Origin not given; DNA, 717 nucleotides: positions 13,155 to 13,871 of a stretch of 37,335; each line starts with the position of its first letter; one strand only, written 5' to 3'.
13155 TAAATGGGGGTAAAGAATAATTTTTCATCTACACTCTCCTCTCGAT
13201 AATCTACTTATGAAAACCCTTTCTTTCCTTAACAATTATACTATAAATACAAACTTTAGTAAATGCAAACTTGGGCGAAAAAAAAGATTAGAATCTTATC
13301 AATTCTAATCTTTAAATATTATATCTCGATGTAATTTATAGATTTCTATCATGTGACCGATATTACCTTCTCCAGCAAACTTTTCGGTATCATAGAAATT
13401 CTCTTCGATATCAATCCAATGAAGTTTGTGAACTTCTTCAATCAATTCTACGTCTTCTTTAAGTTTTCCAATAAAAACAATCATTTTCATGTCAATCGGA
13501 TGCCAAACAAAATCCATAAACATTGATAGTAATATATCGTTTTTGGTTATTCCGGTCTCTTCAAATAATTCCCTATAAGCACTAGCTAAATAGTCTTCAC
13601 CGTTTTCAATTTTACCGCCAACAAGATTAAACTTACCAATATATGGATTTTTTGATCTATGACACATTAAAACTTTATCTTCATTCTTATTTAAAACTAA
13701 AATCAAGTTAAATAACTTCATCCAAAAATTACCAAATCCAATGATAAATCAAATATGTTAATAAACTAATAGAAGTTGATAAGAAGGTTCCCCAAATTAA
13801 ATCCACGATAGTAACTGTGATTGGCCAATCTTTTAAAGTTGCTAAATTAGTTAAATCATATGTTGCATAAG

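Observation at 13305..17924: Five-gene operon embedding a class II photolyase between two uncharacterised membrane proteins, led by a fatty-acid-kinase fusion and ended by a Nudix hydrolase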

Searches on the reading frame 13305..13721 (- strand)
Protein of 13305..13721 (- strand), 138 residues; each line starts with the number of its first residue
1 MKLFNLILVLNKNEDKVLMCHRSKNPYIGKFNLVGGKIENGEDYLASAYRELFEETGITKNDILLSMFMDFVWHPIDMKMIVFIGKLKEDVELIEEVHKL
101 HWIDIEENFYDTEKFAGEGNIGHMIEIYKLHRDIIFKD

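Call 3: search_protein_families(library=pfam, proteins=[window:13305-13721:-], max_evalue=0.01)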
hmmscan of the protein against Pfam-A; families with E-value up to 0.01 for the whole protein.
window:13305-13721:- (138 aa): 2 families
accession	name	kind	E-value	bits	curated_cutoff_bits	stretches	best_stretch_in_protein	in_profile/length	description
PF00293.34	NUDIX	-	3.5e-16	59.9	21.1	1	7-108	8-118/134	NUDIX domain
PF14815.12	NUDIX_4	-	0.0033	17.6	35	1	8-107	3-97/113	NUDIX domain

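Call 6: search_protein_families(library=ncbifam, proteins=[window:13305-13721:-], max_evalue=0.01)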
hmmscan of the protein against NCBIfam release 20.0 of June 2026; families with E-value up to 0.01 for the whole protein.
window:13305-13721:- (138 aa): 19 families
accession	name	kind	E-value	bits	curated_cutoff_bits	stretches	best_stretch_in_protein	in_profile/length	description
NF006530.0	PRK08999.1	equivalog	3.3e-08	32.9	245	1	9-105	12-109/315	Nudix family hydrolase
NF008044.0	PRK10776.1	equivalog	5.5e-07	29.5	148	1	10-106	11-108/130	8-oxo-dGTP diphosphatase MutT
TIGR00586.1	mutt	equivalog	5.8e-07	29.6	97.9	1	11-107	13-110/129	8-oxo-dGTP diphosphatase MutT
NF006961.0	PRK09438.1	equivalog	9e-06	25.2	103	1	7-60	12-63/151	dihydroneopterin triphosphate diphosphatase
TIGR02705.1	nudix_YtkD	equivalog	1.3e-05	24.7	154.4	1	7-63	27-79/156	RNA deprotection pyrophosphohydrolase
NF001938.0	PRK00714.1-5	equivalog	1.5e-05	24.4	116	1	9-65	20-81/172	RNA pyrophosphohydrolase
NF050029.2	TransRepNtr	equivalog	2.2e-05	24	400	1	7-60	28-83/245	ADPR responsive transcriptional repressor NtrR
NF001934.0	PRK00714.1-1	equivalog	0.00011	21.7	241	1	7-65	12-67/176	RNA pyrophosphohydrolase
NF001937.0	PRK00714.1-4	equivalog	0.00027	20.6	139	1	5-64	10-66/161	RNA pyrophosphohydrolase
NF001299.0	PRK00241.1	equivalog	0.0003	20.3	158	1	7-87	138-215/263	NAD(+) diphosphatase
NF011922.0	PRK15393.1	equivalog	0.00041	20.1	152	1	9-80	44-116/182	NUDIX hydrolase YfcD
NF007834.0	PRK10546.1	equivalog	0.00046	20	156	1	2-59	2-60/135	pyrimidine (deoxy)nucleoside triphosphate diphosphatase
NF001936.0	PRK00714.1-3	equivalog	0.00058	19.8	118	1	13-129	21-138/155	RNA pyrophosphohydrolase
NF052459.1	OxoGTPPhMutT1Mycb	equivalog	0.00068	18.8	475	1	14-108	17-109/292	8-oxo-(d)GTP phosphatase MutT1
NF041652.1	Nud_hyd_Dein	equivalog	0.0007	19.8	200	1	7-61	18-75/152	Nudix hydrolase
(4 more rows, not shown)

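Call 37: search_solved_structures(query=window:13305-13721:-, max_evalue=0.001)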
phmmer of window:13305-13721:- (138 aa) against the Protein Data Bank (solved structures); distinct sequences matched with E-value up to 0.001: 34.
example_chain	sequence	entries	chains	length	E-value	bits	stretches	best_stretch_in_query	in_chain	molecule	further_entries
5otn_A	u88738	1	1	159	3e-06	30.7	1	2-106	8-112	Nudix (Nucleoside diphosphate linked moiety X)-type motif 1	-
5hzx_A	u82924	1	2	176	4.2e-06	30.2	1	2-105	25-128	Nudix (Nucleoside diphosphate linked moiety X)-type motif 1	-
5mzf_A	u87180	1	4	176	8.2e-06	29.3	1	2-105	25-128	MTH1 protein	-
3grn_A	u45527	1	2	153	1.5e-05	28.4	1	10-107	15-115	MutT related protein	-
6glf_A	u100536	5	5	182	1.6e-05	28.4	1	2-84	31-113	7,8-dihydro-8-oxoguanine triphosphatase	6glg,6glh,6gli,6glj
5ws7_A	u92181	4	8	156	1.9e-05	28.1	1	2-87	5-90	7,8-dihydro-8-oxoguanine triphosphatase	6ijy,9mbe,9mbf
9xri_A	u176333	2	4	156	1.9e-05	28.1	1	2-87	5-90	Oxidized purine nucleoside triphosphate hydrolase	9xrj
5ghi_A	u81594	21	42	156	2.5e-05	27.7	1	2-85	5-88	7,8-dihydro-8-oxoguanine triphosphatase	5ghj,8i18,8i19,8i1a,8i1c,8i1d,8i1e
6jvo_A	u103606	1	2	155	2.6e-05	27.7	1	2-85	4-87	7,8-dihydro-8-oxoguanine triphosphatase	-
1iry_A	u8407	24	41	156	2.6e-05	27.7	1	2-85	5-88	hMTH1 | 7,8-dihydro-8-oxoguanine triphosphatase | Oxidized purine nucleoside triphosphate hydrolase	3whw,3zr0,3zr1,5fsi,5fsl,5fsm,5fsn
5gho_A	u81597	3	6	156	2.6e-05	27.6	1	2-85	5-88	7,8-dihydro-8-oxoguanine triphosphatase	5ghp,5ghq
5ghm_A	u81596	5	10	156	2.6e-05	27.6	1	2-85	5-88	7,8-dihydro-8-oxoguanine triphosphatase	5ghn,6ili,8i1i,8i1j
7n03_A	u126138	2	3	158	2.7e-05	27.6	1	2-85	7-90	7,8-dihydro-8-oxoguanine triphosphatase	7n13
4c9w_A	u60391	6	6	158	2.7e-05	27.6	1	2-85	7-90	7,8-DIHYDRO-8-OXOGUANINE TRIPHOSPHATASE | Isoform p26 of Oxidized purine nucleoside triphosphate hydrolase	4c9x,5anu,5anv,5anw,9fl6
4n1u_A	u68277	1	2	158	2.7e-05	27.6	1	2-85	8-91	7,8-dihydro-8-oxoguanine triphosphatase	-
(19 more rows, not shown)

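Call 81: find_homologous_proteins(query=window:13305-13721:-, max_evalue=0.001)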
Query window:13305-13721:- (138 aa): 1076 proteins with E <= 0.001 among 1084 candidates; the best 120 are listed.
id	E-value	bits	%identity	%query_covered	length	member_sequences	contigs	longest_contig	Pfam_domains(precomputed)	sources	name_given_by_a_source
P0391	2.8e-86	305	100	100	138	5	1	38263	PF00293.35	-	-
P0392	2.9e-82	292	93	100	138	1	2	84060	PF00293.35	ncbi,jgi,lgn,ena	jgi:8-oxo-dGTP diphosphatase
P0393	4.6e-80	285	93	100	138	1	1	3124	PF00293.35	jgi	-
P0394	2.4e-79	282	91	100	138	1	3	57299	PF00293.35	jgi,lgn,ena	jgi:8-oxo-dGTP diphosphatase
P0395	3.2e-79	282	91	100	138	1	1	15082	PF00293.35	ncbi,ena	-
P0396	5.9e-77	274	88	100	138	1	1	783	PF00293.35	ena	-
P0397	4.5e-71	255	83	100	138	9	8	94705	PF00293.35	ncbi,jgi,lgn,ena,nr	ncbi:MAG: NUDIX domain-containing protein [Candidatus Izemoplasmatales bacterium]|nr:NUDIX domain-co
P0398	5.2e-71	255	83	100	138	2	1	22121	PF00293.35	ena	-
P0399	3.4e-67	243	80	100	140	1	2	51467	PF00293.35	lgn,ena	-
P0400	4.4e-67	242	79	100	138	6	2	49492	PF00293.35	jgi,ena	-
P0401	5.2e-67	242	78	100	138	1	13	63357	PF00293.35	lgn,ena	-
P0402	3.4e-66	240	75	100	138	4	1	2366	PF00293.35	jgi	jgi:8-oxo-dGTP diphosphatase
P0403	6.6e-65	235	76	100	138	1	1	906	PF00293.35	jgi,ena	-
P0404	1.7e-64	234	77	100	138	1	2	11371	PF00293.35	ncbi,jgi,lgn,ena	ncbi:MAG: NUDIX hydrolase [Candidatus Izemoplasmatales bacterium]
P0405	4.3e-64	233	75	100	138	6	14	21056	PF00293.35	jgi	jgi:8-oxo-dGTP diphosphatase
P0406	1.3e-63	231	78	100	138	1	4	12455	PF00293.35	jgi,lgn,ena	-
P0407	2.5e-63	230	78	100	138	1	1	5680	PF00293.35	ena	-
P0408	1.8e-62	227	78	100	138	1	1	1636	PF00293.35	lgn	-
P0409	4.4e-62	226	70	100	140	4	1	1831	PF00293.35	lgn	-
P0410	7.1e-62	226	77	100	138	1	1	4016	PF00293.35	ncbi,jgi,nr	ncbi:MAG: NUDIX domain-containing protein [Candidatus Izemoplasmatales bacterium]|jgi:8-oxo-dGTP dip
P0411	7.6e-62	225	74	99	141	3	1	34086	PF00293.35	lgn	-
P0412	2.2e-61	224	72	100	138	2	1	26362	PF00293.35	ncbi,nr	ncbi:MAG: NUDIX hydrolase [Candidatus Izemoplasmatales bacterium]|nr:NUDIX hydrolase [Candidatus Ize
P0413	3.6e-61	223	75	95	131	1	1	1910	PF00293.35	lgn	-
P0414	5.8e-61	223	71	100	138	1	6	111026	PF00293.35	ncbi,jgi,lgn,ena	jgi:8-oxo-dGTP diphosphatase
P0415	1.0e-60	222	70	100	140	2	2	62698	PF00293.35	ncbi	-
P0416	2.1e-60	221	73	100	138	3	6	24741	PF00293.35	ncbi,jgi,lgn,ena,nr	ncbi:MAG: NUDIX hydrolase [Candidatus Izemoplasmatales bacterium]|nr:NUDIX hydrolase [Candidatus Ize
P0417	3.2e-60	220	71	100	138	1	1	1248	PF00293.35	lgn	-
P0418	6.9e-60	219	72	100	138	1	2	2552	PF00293.35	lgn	-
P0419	2.2e-59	218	70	100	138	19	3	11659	PF00293.35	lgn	-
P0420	1.9e-58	214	68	99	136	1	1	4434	PF00293.35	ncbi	-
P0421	2.4e-58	214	70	100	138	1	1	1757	PF00293.35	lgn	-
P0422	1.9e-57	211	68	99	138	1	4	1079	PF00293.35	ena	-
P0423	6.0e-57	210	69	99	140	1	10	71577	PF00293.35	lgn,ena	-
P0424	6.3e-57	210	68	100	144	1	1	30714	PF00293.35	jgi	jgi:8-oxo-dGTP diphosphatase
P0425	7.3e-57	209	70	98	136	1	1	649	PF00293.35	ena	-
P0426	2.6e-56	208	67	98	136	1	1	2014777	PF00293.35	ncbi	ncbi:NUDIX domain-containing protein [Mycoplasmatota bacterium WC30]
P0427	4.6e-56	207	67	100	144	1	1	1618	PF00293.35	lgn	-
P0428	5.2e-56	207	65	94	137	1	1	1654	PF00293.35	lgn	-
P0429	1.0e-55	206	68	100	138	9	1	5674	PF00293.35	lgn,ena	-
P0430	1.2e-55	205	70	93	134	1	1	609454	PF00293.35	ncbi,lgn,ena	-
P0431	2.4e-55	204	73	90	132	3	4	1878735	PF00293.35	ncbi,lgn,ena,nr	ncbi:hypothetical protein KQ51_00654 [Candidatus Izimaplasma bacterium HR1]|nr:hypothetical protein 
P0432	5.0e-55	203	68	94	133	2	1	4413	PF00293.35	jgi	jgi:8-oxo-dGTP diphosphatase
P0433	5.4e-55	203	65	100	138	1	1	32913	PF00293.35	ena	-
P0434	5.7e-55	203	66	100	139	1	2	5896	PF00293.35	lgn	-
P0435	9.9e-55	202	69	92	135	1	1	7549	PF00293.35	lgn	-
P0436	1.2e-54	202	66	99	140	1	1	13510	PF00293.35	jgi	-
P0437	1.6e-54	202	67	100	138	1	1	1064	PF00293.35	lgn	-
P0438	1.9e-54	202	67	100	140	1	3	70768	PF00293.35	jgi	-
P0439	2.3e-54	201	64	100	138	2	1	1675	PF00293.35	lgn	-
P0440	2.8e-54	201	64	93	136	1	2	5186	PF00293.35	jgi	-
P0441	3.4e-54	201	67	96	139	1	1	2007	PF00293.35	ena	-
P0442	5.9e-54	200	64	93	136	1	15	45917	PF00293.35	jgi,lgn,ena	jgi:8-oxo-dGTP diphosphatase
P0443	8.1e-54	199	67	98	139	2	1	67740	PF00293.35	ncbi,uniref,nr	ncbi:NUDIX hydrolase [Candidatus Izimaplasma bacterium ZiA1]|uniref:NUDIX hydrolase n=1 Tax=Candidat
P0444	9.2e-54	199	64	100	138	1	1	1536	PF00293.35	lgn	-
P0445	1.7e-53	198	65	98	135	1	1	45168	PF00293.35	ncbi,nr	ncbi:MAG: NUDIX domain-containing protein [Tenericutes bacterium]|nr:NUDIX domain-containing protein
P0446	1.9e-53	198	67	98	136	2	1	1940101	PF00293.35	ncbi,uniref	ncbi:NUDIX hydrolase [Candidatus Izemoplasma sp. B36]|uniref:NUDIX hydrolase n=1 Tax=Candidatus Izem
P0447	1.9e-53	198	64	98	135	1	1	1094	PF00293.35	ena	-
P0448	2.7e-53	198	65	99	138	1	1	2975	PF00293.35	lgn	-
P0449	2.8e-53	198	66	92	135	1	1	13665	PF00293.35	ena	-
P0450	4.2e-53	197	66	98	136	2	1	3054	PF00293.35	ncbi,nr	ncbi:MAG: NUDIX domain-containing protein [Tenericutes bacterium]|nr:NUDIX domain-containing protein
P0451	5.8e-53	197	68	98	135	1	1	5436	PF00293.35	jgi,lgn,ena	-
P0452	7.4e-53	196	66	99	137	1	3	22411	PF00293.35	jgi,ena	-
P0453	1.2e-52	196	64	98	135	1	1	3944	PF00293.35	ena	-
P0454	1.2e-52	196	63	98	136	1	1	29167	PF00293.35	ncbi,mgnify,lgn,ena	mgnify:CR=1 FL=1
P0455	1.3e-52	196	66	93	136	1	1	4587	PF00293.35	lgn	-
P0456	1.4e-52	195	64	96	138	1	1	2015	PF00293.35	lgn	-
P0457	1.5e-52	195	65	93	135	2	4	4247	PF00293.35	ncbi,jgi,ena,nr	ncbi:MAG TPA: NUDIX domain-containing protein [Bacillota bacterium]|nr:NUDIX domain-containing prote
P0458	1.6e-52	195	67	93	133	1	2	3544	PF00293.35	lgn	-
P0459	3.8e-52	194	68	93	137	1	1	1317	PF00293.35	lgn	-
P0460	5.7e-52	193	64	98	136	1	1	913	PF00293.35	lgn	-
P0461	1.0e-51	193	68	91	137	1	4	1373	PF00293.35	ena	-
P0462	1.2e-51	193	62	98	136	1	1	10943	PF00293.35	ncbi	-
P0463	1.2e-51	192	64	100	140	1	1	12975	PF00293.35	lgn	-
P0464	1.5e-51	192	65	96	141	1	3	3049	PF00293.35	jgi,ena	jgi:8-oxo-dGTP diphosphatase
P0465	1.6e-51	192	65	91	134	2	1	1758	PF00293.35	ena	-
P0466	1.8e-51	192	64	96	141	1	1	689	PF00293.35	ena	-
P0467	2.0e-51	192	64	99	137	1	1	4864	PF00293.35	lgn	-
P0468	2.1e-51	192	60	98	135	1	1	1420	PF00293.35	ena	-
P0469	2.6e-51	191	67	92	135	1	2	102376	PF00293.35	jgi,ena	jgi:8-oxo-dGTP diphosphatase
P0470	2.7e-51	191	64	98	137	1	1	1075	PF00293.35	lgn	-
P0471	2.8e-51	191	64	96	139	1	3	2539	PF00293.35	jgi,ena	-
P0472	3.0e-51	191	65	98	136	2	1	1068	PF00293.35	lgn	-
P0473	3.3e-51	191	63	100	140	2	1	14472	PF00293.35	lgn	-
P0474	3.4e-51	191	64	93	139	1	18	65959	PF00293.35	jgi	jgi:8-oxo-dGTP diphosphatase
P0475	3.6e-51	191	64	96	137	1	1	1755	PF00293.35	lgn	-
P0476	3.8e-51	191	68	92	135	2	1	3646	PF00293.35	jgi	-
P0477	5.5e-51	190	62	98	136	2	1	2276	PF00293.35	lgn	-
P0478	1.1e-50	189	59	98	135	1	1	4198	PF00293.35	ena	-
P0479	1.1e-50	189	65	93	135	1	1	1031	PF00293.35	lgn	-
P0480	1.1e-50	189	67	90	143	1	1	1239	PF00293.35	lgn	-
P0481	1.2e-50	189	62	100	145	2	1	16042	PF00293.35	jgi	jgi:8-oxo-dGTP diphosphatase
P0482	1.6e-50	189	59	98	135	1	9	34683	PF00293.35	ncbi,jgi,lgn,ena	jgi:8-oxo-dGTP diphosphatase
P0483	2.0e-50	189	62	94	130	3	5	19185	PF00293.35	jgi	-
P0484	2.0e-50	188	60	98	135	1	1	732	PF00293.35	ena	-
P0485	2.5e-50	188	61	100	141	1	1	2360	PF00293.35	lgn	-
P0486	3.1e-50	188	65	92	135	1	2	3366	PF00293.35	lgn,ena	-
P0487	4.1e-50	187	69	91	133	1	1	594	PF00293.35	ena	-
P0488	4.9e-50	187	63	93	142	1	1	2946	PF00293.35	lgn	-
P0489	6.4e-50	187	61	98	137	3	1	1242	PF00293.35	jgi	jgi:8-oxo-dGTP diphosphatase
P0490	7.1e-50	187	69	90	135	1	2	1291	PF00293.35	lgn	-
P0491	7.2e-50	187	67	88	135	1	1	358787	PF00293.35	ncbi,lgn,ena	-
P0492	9.2e-50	186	66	96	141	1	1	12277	PF00293.35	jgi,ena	-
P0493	1.2e-49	186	61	99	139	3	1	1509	PF00293.35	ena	-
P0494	1.4e-49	186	64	93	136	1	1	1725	PF00293.35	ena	-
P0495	2.3e-49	185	62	96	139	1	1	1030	PF00293.35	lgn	-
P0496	2.4e-49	185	62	98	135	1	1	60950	PF00293.35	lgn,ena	-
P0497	2.5e-49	185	66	88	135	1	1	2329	PF00293.35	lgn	-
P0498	2.7e-49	185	64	93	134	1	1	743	PF00293.35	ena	-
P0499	2.8e-49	185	61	98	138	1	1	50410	PF00293.35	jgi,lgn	jgi:8-oxo-dGTP diphosphatase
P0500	3.5e-49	184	65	88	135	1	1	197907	PF00293.35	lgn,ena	-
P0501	4.4e-49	184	62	94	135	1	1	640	PF00293.35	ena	-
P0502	4.5e-49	184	65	91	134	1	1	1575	PF00293.35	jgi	-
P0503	4.5e-49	184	60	98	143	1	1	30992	PF00293.35,PF14815.13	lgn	-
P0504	4.7e-49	184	65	93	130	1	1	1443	PF00293.35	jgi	jgi:8-oxo-dGTP diphosphatase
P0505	5.6e-49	184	63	93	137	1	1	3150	PF00293.35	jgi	-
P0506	6.0e-49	184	65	93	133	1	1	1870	PF00293.35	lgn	-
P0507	1.1e-48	183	62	96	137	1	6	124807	PF00293.35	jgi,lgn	jgi:8-oxo-dGTP diphosphatase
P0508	1.1e-48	183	64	88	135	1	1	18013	PF00293.35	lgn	-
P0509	2.5e-48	182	64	93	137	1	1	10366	PF00293.35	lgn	-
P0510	2.9e-48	182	61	93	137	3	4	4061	PF00293.35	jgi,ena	-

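Call 82: find_encoding_contigs(protein=P0431, flank=6000, max_places=1)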
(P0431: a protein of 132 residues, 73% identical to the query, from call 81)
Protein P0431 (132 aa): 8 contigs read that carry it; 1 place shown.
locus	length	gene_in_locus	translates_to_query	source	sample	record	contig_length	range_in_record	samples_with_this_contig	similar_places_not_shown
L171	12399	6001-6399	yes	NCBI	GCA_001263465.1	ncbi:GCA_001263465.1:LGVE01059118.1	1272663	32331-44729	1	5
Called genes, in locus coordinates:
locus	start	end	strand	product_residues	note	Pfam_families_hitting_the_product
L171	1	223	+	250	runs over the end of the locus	PF03372:Exo_endo_phos, PF14529:Exo_endo_phos_2 (faint)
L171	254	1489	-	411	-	PF02073:Peptidase_M29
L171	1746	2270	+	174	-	PF00027:cNMP_binding, PF13545:HTH_Crp_2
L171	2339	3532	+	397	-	PF04282:DUF438, PF01814:Hemerythrin, PF13596:PAS_10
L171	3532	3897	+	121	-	PF04304:DUF454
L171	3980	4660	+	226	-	PF00440:TetR_N, PF17929:TetR_C_34 (weak)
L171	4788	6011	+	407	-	-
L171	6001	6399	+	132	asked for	PF00293:NUDIX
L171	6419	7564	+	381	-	PF22020:RlmL_1st, PF13847:Methyltransf_31 (faint), PF02926:THUMP, PF01170:UPF0020, PF05175:MTS (weak)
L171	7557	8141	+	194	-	-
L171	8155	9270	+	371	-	PF00990:GGDEF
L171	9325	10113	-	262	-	PF12679:ABC2_membrane_2, PF12730:ABC2_membrane_4, PF13346:ABC2_membrane_5 (weak)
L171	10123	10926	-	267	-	PF12679:ABC2_membrane_2, PF12730:ABC2_membrane_4 (weak)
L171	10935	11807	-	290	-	PF00005:ABC_tran, PF13304:AAA_21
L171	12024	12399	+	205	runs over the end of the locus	PF19700:DUF6198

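Call 83: find_encoding_contigs(protein=P0426, flank=6000, max_places=1)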
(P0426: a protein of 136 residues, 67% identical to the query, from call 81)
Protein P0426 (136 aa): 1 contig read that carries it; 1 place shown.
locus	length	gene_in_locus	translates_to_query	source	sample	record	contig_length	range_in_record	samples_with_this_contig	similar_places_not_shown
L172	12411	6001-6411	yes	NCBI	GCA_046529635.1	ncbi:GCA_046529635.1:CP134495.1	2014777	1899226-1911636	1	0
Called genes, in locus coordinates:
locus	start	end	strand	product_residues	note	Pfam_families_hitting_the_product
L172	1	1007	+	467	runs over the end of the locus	PF00392:GntR, PF00155:Aminotran_1_2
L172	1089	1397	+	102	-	PF13510:Fer2_4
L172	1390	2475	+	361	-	PF00070:Pyr_redox (weak), PF00890:FAD_binding_2 (weak), PF01266:DAO (weak), PF01946:Thi4 (weak), PF03486:HI0933_like (weak), PF07992:Pyr_redox_2, PF12831:FAD_oxidored, PF13450:NAD_binding_8 (weak), +3 more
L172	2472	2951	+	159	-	PF13237:Fer4_10 (weak), PF14697:Fer4_21 (weak), PF25160:LdpA_Fe-S-bd (weak), PF13187:Fer4_9 (faint), PF12837:Fer4_6 (faint), PF12838:Fer4_7, PF00037:Fer4 (weak), PF12797:Fer4_2 (weak)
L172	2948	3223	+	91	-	PF17806:SO_alpha_A3, PF04324:Fer2_BFD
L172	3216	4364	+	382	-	PF00890:FAD_binding_2 (weak), PF01266:DAO, PF01946:Thi4 (weak), PF07992:Pyr_redox_2 (faint), PF13450:NAD_binding_8 (weak), PF13738:Pyr_redox_3 (faint)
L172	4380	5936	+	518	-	PF00171:Aldedh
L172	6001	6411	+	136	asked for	PF00293:NUDIX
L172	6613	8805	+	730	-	PF00403:HMA, PF00122:E1-E2_ATPase, PF00702:Hydrolase, PF08282:Hydrolase_3 (faint)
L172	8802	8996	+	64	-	PF00403:HMA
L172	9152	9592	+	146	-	PF02566:OsmC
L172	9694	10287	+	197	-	PF00881:Nitroreductase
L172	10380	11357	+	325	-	-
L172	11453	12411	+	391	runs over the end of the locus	-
